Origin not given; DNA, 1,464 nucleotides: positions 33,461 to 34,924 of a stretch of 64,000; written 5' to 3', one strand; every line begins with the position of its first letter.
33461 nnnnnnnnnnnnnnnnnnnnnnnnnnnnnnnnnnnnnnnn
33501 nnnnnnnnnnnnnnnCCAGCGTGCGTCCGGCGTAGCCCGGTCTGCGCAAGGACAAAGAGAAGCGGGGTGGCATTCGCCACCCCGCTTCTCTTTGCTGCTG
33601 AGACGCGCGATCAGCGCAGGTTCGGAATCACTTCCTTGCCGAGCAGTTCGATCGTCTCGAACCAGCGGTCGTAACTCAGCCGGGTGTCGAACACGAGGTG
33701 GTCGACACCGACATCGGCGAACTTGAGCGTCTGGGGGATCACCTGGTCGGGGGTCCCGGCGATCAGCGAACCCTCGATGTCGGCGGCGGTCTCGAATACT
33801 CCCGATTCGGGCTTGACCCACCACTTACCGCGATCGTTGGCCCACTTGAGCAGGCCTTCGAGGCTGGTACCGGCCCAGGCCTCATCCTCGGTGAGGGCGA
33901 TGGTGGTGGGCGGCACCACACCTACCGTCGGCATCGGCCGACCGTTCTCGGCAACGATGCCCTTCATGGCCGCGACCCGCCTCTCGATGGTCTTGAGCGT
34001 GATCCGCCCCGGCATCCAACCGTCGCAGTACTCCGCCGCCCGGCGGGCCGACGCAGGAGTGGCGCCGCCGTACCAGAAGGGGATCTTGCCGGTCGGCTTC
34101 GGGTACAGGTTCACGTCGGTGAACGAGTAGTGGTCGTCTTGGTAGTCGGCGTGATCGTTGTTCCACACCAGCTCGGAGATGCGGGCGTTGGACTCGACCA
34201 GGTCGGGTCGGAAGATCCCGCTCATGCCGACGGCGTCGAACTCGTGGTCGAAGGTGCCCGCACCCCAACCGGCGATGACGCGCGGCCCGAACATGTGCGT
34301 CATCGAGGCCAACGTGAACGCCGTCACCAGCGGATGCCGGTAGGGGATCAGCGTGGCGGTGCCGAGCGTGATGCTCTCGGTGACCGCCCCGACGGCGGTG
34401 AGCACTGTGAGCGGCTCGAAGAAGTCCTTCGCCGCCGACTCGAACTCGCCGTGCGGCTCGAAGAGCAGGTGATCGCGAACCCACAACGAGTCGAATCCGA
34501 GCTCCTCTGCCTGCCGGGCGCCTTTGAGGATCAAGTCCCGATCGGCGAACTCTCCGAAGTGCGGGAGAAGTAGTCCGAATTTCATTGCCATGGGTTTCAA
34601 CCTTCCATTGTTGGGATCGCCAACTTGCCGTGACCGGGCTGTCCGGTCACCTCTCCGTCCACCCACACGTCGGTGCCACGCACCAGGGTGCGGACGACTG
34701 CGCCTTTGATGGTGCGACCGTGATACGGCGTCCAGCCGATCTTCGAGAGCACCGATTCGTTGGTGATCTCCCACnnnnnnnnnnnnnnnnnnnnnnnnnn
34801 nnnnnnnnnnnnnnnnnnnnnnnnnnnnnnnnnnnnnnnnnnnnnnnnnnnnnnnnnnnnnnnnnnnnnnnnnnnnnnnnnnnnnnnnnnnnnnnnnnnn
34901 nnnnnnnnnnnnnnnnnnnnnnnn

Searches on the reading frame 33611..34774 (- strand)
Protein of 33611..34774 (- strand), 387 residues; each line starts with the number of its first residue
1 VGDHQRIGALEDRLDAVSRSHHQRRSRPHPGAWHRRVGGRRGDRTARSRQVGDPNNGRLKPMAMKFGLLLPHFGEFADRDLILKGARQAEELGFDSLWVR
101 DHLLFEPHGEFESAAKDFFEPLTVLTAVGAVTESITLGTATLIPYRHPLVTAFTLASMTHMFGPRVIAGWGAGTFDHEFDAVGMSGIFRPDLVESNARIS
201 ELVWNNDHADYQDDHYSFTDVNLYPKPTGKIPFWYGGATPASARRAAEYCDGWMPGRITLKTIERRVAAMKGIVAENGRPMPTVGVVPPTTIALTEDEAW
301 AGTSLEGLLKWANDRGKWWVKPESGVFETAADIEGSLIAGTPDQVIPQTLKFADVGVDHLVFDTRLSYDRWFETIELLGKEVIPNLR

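Call 12: search_protein_families(library=pfam, proteins=[window:33611-34774:-], max_evalue=0.00001)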
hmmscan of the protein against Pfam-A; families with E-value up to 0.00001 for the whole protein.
window:33611-34774:- (387 aa): 1 family
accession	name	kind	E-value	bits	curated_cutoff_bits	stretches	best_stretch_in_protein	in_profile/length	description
PF00296.26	Bac_luciferase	-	1.2e-44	153.4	27.9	1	81-359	24-314/314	Luciferase-like monooxygenase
